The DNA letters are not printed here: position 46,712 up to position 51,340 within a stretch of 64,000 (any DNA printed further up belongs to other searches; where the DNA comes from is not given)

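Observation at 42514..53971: Five-gene DISARM-like defence cluster with a hybrid, non-canonical composition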

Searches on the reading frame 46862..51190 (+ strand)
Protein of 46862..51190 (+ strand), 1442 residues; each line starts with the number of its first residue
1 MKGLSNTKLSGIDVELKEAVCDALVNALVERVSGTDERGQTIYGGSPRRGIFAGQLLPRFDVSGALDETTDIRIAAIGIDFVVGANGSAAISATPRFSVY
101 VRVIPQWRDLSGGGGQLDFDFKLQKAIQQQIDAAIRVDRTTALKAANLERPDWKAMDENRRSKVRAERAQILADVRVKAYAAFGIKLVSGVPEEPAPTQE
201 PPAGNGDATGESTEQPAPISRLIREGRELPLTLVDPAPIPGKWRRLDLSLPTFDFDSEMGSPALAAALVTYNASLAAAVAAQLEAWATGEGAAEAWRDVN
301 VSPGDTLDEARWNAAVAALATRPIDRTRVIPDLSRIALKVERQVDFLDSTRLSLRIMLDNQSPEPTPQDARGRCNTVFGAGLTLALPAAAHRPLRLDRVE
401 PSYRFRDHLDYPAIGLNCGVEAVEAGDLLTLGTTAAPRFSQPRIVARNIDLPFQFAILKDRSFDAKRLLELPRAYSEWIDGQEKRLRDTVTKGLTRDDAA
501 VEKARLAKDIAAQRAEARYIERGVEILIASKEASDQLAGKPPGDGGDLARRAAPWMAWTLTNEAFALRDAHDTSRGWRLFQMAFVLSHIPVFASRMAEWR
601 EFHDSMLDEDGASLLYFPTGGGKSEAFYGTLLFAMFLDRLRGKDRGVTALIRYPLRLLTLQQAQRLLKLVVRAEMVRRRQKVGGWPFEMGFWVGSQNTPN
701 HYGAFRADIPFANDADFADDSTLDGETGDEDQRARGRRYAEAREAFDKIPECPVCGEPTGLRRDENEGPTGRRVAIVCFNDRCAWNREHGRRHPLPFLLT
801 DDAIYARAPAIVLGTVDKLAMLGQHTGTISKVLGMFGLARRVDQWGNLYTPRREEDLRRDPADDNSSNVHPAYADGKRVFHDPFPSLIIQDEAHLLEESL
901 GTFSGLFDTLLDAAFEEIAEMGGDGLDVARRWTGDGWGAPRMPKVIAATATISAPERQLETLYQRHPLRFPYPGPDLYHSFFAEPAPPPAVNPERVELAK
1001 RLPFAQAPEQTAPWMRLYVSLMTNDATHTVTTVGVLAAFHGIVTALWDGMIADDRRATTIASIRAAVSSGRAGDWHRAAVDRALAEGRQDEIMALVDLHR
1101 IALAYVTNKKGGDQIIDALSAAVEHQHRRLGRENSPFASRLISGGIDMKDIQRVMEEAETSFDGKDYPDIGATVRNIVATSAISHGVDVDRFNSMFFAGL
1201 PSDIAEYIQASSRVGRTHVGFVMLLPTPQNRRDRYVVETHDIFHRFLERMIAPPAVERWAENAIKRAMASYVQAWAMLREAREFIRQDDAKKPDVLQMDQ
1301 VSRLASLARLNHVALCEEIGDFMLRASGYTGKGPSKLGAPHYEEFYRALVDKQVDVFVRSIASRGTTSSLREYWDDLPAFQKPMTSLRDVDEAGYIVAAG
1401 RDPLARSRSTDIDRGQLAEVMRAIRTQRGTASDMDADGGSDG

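Call 3: search_protein_families(library=padloc, proteins=[window:46862-51190:+], max_evalue=0.01)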
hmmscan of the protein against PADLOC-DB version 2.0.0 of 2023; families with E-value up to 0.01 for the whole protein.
window:46862-51190:+ (1442 aa): 12 families
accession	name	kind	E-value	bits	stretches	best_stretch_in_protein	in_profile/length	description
PDLC02575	DrmA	-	9.2e-94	312.9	2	466-995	25-487/837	DrmA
PDLC02576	DrmA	-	4e-80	267.9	3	572-985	494-848/1235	DrmA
PDLC02571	DrmA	-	5e-62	207.8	3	790-985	763-928/1282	DrmA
PDLC02567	DrmA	-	3e-48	161.8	2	475-1024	903-1397/1750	DrmA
PDLC02577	DrmA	-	9.4e-39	131.1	2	644-1004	11-333/697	DrmA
PDLC02568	DrmA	-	2.6e-26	90.4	2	1069-1282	269-483/611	DrmA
PDLC02574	DrmA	-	5.8e-12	43.2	1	1175-1272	38-135/269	DrmA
PDLC02570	DrmA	-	1e-06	25.4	1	619-694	199-273/851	DrmA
PDLC02573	DrmA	-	1.9e-06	24.2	1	1178-1278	799-900/1018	DrmA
PDLC02569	DrmA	-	3.1e-05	19.9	1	1177-1242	833-898/1095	DrmA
PDLC00035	DruE3|DruE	-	3.4e-05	19.7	0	589-666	101-176/1460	SNF2 family N-terminal domain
PDLC02503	BrxHI|BrxHII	-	0.0071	12.7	0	1177-1217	302-342/698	BrxHI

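Call 4: search_protein_families(library=pfam, proteins=[window:46862-51190:+], max_evalue=0.01)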
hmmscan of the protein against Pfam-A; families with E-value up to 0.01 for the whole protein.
window:46862-51190:+ (1442 aa): 3 families
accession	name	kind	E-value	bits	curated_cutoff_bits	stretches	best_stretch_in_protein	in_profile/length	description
PF00271.37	Helicase_C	-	1.1e-06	29.2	23.5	1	1136-1217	39-109/110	Helicase conserved C-terminal domain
PF00270.35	DEAD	-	8.3e-05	22.8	26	1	614-671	18-70/167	DEAD/DEAH box helicase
PF04606.18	Ogr_Delta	-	0.0024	18.2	26.3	1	751-786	1-36/47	Ogr/Delta-like zinc finger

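Call 15: search_protein_families(library=ncbifam, proteins=[window:46862-51190:+], max_evalue=1)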
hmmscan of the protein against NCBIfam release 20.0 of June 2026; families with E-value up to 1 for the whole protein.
window:46862-51190:+ (1442 aa): 6 families
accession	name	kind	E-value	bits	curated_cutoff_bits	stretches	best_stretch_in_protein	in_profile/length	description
NF038325.1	DISARM_DrmAS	equivalog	1.1e-110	371.3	950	2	395-996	247-821/1165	DISARM system helicase DrmA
NF038326.1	DISARM_DrmAL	exception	3.7e-65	220.2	999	3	789-988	800-972/1329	DISARM system helicase DrmA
TIGR03817.1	DECH_helic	hypoth_equivalog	5.7e-05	21.5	874.1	1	1173-1254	329-411/742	helicase/secretion neighborhood putative DEAH-box helicase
TIGR04121.1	DEXH_lig_assoc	equivalog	0.004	14.9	850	1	592-668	7-84/804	ligase-associated DNA damage response DEXH box helicase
NF010337.0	PRK13766.1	equivalog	0.0087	14.2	610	1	1176-1240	427-491/781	Hef nuclease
NF053631.1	RNA_helic_CshA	equivalog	0.1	11.4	646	0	1174-1252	288-365/434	degradosome RNA helicase CshA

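Call 27: search_solved_structures(query=window:46862-51187:+, max_evalue=0.001)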
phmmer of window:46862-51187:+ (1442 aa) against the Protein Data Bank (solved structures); distinct sequences matched with E-value up to 0.001: 1.
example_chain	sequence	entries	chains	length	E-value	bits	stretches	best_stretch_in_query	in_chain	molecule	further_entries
7s9v_A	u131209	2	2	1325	2.5e-46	160.9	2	574-983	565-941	DrmA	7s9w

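Call 47: search_dna_similar(query=window:46862-51187:+, collection=plasmids, mode=protein, max_rows=60, rows=spread)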
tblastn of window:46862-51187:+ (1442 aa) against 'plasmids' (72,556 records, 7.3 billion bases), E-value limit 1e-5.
Records with a match: 106; places in all: 111; records where one place covers at least 80% of the query: 6.
Best place of each record, by identity: 60-80% 2; <60% 104.
By first word of the organism name: Bacillus 17; Rhizobium 7; Nostoc 7; Halobacterium 6; Streptomyces 5; Deinococcus 3; Planktothrix 3; Lactiplantibacillus 3; Sphingomonas 2; Sinorhizobium 2; and 42 more.
By predicted mobility (MOB-suite, as given by PLSDB): non-mobilizable 73; conjugative 22; mobilizable 11.
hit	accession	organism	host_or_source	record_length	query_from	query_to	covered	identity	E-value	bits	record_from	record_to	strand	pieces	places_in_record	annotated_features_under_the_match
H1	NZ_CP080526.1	Mesorhizobium sp. AR07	Oxytropis sp.,Cell culture,root nodule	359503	1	1428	99%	77.7%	0e+0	2068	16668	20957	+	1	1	helicase-related protein | hypothetical protein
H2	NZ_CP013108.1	Sinorhizobium americanum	Vachellia farnesiana,cell culture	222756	1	1428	99%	53.9%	0e+0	1373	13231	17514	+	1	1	DEAD/DEAH box helicase family protein | hypothetical protein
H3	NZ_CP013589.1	Rhizobium phaseoli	Phaseolus vulgaris,Whole ...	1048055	16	1406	96%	39.0%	0e+0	686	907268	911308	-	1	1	record has no annotation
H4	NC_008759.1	Polaromonas naphthalenivorans CJ2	-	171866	12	1425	98%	37.1%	0e+0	682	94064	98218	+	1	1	DEAD/DEAH box helicase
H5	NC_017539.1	Afipia carboxidovorans OM4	-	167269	300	1407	77%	39.4%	0e+0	615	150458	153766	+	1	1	DEAD/DEAH box helicase family protein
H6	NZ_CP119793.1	Haladaptatus sp. QDMS2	cell culture,sediment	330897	401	1397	69%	26.4%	5e-65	252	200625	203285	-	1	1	helicase-related protein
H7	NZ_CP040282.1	Nostoc sp. C057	Phaeoceros,pure culture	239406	404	1278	61%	28.3%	1e-49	202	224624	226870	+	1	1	drmA: DISARM system helicase DrmA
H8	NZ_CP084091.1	Halomicrobium urmianum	cell culture,salt lake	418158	397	1268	60%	28.0%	2e-58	231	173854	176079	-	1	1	helicase-related protein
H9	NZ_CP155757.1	Sphingomonas parapaucimobilis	Chinese cabbage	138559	405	1276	60%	28.0%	1e-45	189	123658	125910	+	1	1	drmA: DISARM system helicase DrmA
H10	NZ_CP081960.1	Halobaculum magnesiiphilum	cell culture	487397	397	1401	62%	27.0%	2e-39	247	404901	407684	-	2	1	helicase-related protein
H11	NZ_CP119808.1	Halorussus lipolyticus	cell culture,coastal saline-alkali land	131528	397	1277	54%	31.1%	8e-47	306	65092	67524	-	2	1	helicase-related protein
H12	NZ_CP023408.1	Streptomyces fungicidicus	Pig,cell culture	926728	408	1268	60%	27.4%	8e-36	157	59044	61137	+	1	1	helicase-related protein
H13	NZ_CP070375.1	Halobacterium sp. GSL-19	Brine,Brine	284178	399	1321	57%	28.6%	1e-43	270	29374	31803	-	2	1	helicase-related protein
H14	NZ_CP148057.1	Halobacterium salinarum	Whole genome,Hypersaline lake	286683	399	1321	57%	28.6%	1e-43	270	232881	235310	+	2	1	helicase-related protein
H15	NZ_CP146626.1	Halobacterium salinarum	-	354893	399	1321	57%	28.6%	1e-43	270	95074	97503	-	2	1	helicase-related protein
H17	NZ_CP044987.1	Deinococcus sp. AJ005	single cell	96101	565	1388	50%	29.5%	1e-32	206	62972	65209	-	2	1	drmA: DISARM system helicase DrmA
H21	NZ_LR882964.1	Planktothrix agardhii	-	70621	573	1314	51%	27.0%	9e-34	212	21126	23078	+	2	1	drmA: DISARM system helicase DrmA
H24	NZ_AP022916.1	Bacillus cereus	-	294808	403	1269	46%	29.7%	7e-39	233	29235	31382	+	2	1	drmA: DISARM system helicase DrmA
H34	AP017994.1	Planktothrix agardhii NIES-204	-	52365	573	1300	50%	27.0%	5e-33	210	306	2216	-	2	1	none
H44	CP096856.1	Lactiplantibacillus plantarum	pure culture,blueberry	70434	563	1304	51%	23.2%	2e-32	146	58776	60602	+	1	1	DNA helicase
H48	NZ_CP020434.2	Bacillus sp. FDAARGOS_235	Homo sapiens,blood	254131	561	1294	38%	30.1%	6e-31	205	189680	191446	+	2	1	helicase-related protein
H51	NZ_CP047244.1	Trichormus variabilis 0441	cell culture,thermal spring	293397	576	982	28%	33.8%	4e-38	164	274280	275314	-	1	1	drmA: DISARM system helicase DrmA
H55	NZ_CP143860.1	Synechococcus elongatus IITB7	whole organism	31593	577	982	28%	31.5%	3e-31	142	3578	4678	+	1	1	drmA: DISARM system helicase DrmA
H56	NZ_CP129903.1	Rhodococcus ruber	soil,bacterial genome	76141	575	982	28%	31.1%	2e-26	126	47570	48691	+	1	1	drmA: DISARM system helicase DrmA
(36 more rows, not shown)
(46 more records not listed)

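Call 48: get_annotated_region(hit=H24, flank=9000)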
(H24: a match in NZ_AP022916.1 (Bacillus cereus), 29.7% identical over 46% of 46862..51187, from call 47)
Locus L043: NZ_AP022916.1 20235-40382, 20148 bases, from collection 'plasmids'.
description: Bacillus cereus strain MRY14-0105 plasmid pMRY14-0105_1, complete sequence
organism: Bacillus cereus (NCBI taxid 1396)
taxonomy: Bacteria; Bacillota; Bacilli; Bacillales; Bacillaceae; Bacillus; Bacillus cereus
host: -; source: -; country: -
typing (MOB-suite, as given by PLSDB): non-mobilizable; replicon rep_cluster_125; mating-pair formation MPF_T
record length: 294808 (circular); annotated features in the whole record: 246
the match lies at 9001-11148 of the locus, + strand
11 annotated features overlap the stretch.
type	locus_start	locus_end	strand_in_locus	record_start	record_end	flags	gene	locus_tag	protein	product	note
CDS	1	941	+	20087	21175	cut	-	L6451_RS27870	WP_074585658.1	hypothetical protein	-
CDS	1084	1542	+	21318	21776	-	-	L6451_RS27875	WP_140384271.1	hypothetical protein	-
CDS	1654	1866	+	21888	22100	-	-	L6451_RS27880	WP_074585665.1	helix-turn-helix domain-containing protein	-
CDS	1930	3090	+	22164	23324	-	-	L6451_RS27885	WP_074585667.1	site-specific integrase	GO:0015074 - DNA integration [Evidence IEA]; GO:0006310 - DNA recombination [Evidence IEA]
CDS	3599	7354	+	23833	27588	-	-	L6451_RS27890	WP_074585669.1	AAA family ATPase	-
CDS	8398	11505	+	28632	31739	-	drmA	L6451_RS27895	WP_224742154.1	DISARM system helicase DrmA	-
CDS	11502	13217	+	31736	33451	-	-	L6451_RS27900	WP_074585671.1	DUF1998 domain-containing protein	-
CDS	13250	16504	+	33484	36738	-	-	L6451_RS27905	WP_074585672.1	helicase-related protein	-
CDS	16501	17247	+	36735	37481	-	-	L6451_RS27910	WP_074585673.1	DUF4391 domain-containing protein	-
CDS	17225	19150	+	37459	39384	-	-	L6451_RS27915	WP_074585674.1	site-specific DNA-methyltransferase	GO:0006306 - DNA methylation [Evidence IEA]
CDS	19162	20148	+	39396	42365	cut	-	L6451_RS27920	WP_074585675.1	DEAD/DEAH box helicase family protein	-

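Call 49: get_annotated_region(hit=H9, flank=9000)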
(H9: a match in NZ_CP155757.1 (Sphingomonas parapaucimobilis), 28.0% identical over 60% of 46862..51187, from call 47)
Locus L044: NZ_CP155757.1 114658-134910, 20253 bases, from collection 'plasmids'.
description: Sphingomonas parapaucimobilis strain YK209 plasmid unnamed8, complete sequence
organism: Sphingomonas parapaucimobilis (NCBI taxid 28213)
taxonomy: Bacteria; Pseudomonadota; Alphaproteobacteria; Sphingomonadales; Sphingomonadaceae; Sphingomonas; Sphingomonas parapaucimobilis
host: -; source: Chinese cabbage; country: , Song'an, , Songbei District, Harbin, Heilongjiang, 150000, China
typing (MOB-suite, as given by PLSDB): non-mobilizable
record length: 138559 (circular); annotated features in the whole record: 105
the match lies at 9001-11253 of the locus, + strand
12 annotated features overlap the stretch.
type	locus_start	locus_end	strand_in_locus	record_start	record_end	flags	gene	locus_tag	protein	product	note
CDS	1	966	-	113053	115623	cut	cas3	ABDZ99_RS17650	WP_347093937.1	CRISPR-associated helicase Cas3'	GO:0043571 - maintenance of CRISPR repeat elements [Evidence IEA]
CDS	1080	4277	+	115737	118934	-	drmD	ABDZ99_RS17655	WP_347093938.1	DISARM system SNF2-like helicase DrmD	-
CDS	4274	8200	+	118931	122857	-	-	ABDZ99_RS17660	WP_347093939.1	DNA methyltransferase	-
CDS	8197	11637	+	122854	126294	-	drmA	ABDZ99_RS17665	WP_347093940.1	DISARM system helicase DrmA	-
CDS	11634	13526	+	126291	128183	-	-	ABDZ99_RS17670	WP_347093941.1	DUF1998 domain-containing protein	-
CDS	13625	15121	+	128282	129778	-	casA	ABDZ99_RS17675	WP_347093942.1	type I-E CRISPR-associated protein Cse1/CasA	GO:0043571 - maintenance of CRISPR repeat elements [Evidence IEA]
CDS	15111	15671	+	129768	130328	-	casB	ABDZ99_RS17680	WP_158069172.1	type I-E CRISPR-associated protein Cse2/CasB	GO:0043571 - maintenance of CRISPR repeat elements [Evidence IEA]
CDS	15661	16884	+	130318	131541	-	cas7e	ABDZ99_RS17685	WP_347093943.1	type I-E CRISPR-associated protein Cas7/Cse4/CasC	GO:0043571 - maintenance of CRISPR repeat elements [Evidence IEA]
CDS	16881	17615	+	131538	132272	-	cas5e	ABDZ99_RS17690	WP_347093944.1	type I-E CRISPR-associated protein Cas5/CasD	GO:0051607 - defense response to virus [Evidence IEA]; GO:0043571 - maintenance of CRISPR repeat elements [Evidence IEA]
CDS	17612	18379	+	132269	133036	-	-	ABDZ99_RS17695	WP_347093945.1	type I-E CRISPR-associated protein Cas6/Cse3/CasE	-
CDS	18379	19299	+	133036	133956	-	cas1e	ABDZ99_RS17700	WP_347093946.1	type I-E CRISPR-associated endonuclease Cas1e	GO:0051607 - defense response to virus [Evidence IEA]; GO:0043571 - maintenance of CRISPR repeat elements [Evidence IEA]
CDS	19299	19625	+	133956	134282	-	cas2e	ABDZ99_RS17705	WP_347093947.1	type I-E CRISPR-associated endoribonuclease Cas2e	GO:0043571 - maintenance of CRISPR repeat elements [Evidence IEA]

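Call 50: get_annotated_region(hit=H51, flank=9000)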
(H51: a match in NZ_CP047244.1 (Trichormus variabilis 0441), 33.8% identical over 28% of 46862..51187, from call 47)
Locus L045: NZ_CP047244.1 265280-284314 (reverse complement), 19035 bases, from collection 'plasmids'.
description: Trichormus variabilis 0441 plasmid unnamed2, complete sequence
organism: Trichormus variabilis 0441 (NCBI taxid 375899)
taxonomy: Bacteria; Cyanobacteriota; Cyanophyceae; Nostocales; Nostocaceae; Trichormus; Trichormus variabilis; Trichormus variabilis 0441
host: -; source: cell culture,thermal spring; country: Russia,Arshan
typing (MOB-suite, as given by PLSDB): conjugative; replicon rep_cluster_1671; relaxase MOBP; mating-pair formation MPF_T
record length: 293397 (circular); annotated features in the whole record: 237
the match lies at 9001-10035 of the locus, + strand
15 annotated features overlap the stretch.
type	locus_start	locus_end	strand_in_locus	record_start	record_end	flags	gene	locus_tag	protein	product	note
CDS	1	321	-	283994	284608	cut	-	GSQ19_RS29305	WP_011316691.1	hypothetical protein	-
CDS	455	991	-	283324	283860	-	-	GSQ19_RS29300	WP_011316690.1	hypothetical protein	-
CDS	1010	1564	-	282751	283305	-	-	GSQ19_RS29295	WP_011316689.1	GNAT family N-acetyltransferase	-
CDS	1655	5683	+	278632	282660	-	-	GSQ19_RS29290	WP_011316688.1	DNA methyltransferase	-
CDS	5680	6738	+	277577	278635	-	-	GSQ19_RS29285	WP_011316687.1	ATP-binding protein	-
CDS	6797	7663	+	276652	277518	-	-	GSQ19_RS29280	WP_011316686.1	DUF4435 domain-containing protein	-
CDS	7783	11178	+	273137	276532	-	drmA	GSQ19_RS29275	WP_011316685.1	DISARM system helicase DrmA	-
CDS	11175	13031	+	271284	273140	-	-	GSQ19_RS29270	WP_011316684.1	DUF1998 domain-containing protein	-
CDS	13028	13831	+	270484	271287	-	drmC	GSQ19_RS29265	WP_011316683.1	DISARM system phospholipase D-like protein DrmC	-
CDS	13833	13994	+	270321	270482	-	-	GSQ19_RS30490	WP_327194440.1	hypothetical protein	-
CDS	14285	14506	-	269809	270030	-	-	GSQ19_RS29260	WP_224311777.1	helix-turn-helix domain-containing protein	-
CDS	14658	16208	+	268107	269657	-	-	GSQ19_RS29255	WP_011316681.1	hypothetical protein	-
CDS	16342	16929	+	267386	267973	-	-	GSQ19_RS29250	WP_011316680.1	hypothetical protein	-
CDS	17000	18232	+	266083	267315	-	-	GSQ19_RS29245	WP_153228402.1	DNA cytosine methyltransferase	GO:0006304 - DNA modification [Evidence IEA]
CDS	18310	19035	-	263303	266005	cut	-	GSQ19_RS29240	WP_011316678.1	DEAD/DEAH box helicase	-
